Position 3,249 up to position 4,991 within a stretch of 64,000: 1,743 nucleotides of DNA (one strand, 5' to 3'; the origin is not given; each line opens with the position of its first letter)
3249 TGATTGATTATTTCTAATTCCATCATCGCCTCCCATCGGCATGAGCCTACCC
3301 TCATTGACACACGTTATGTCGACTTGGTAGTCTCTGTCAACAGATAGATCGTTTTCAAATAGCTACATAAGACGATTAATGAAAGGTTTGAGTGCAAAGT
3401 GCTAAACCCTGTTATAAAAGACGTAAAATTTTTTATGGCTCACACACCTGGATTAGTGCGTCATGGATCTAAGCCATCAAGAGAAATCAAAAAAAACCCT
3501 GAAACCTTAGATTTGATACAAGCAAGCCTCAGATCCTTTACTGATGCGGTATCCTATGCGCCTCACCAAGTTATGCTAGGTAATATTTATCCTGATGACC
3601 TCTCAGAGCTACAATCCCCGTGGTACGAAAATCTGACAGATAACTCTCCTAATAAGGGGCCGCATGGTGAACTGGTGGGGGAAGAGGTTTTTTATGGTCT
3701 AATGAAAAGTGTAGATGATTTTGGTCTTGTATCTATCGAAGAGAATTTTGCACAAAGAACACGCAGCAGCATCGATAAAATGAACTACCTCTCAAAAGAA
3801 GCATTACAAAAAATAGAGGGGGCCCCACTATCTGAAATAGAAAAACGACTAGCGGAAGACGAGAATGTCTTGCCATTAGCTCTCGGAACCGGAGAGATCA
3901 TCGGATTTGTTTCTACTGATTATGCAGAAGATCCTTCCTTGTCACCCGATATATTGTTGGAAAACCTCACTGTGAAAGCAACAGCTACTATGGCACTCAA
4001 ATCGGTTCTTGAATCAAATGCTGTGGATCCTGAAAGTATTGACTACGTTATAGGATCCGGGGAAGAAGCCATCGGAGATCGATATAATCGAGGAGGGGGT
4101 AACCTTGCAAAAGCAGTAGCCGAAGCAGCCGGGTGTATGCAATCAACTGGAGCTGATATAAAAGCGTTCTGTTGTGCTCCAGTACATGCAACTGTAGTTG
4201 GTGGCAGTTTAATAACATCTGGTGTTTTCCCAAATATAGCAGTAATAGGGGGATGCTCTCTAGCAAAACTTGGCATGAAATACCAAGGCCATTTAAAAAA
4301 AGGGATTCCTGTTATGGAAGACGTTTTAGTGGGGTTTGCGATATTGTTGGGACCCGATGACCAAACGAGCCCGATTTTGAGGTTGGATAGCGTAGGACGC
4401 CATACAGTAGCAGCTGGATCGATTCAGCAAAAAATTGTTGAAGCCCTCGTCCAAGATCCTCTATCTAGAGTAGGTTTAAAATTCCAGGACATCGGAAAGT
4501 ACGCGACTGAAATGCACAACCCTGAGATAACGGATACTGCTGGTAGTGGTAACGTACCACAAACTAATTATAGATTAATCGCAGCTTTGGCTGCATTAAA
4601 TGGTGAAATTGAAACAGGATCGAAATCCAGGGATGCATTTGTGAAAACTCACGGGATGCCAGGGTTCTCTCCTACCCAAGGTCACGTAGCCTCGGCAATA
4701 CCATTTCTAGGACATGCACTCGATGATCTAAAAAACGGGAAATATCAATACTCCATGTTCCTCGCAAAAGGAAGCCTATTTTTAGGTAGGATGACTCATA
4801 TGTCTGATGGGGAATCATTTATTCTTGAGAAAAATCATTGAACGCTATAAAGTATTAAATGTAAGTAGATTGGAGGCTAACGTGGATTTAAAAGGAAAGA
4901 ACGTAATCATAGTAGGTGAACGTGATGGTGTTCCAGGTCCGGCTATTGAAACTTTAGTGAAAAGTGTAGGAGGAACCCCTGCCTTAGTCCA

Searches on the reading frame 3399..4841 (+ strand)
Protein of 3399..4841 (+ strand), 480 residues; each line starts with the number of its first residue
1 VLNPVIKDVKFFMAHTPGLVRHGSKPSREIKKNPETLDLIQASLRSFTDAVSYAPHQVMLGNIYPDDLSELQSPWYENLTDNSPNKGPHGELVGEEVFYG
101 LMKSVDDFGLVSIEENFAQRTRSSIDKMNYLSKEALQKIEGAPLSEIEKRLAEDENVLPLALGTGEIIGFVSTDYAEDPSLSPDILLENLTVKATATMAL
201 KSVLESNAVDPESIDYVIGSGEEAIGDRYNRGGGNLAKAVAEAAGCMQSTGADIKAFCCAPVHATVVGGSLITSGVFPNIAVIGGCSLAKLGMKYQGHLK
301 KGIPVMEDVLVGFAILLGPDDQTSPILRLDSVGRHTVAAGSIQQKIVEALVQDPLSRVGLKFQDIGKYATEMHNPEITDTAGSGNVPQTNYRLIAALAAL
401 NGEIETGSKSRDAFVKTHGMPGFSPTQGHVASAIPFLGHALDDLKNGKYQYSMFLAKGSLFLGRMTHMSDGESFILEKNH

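Call 82: search_protein_families(library=pfam, proteins=[window:3399-4841:+])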
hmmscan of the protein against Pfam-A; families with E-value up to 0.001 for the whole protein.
window:3399-4841:+ (480 aa): 1 family
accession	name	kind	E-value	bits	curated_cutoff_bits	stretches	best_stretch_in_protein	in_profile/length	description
PF19364.4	DUF5940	-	9.5e-52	175.5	27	1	346-479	2-133/166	Family of unknown function (DUF5940)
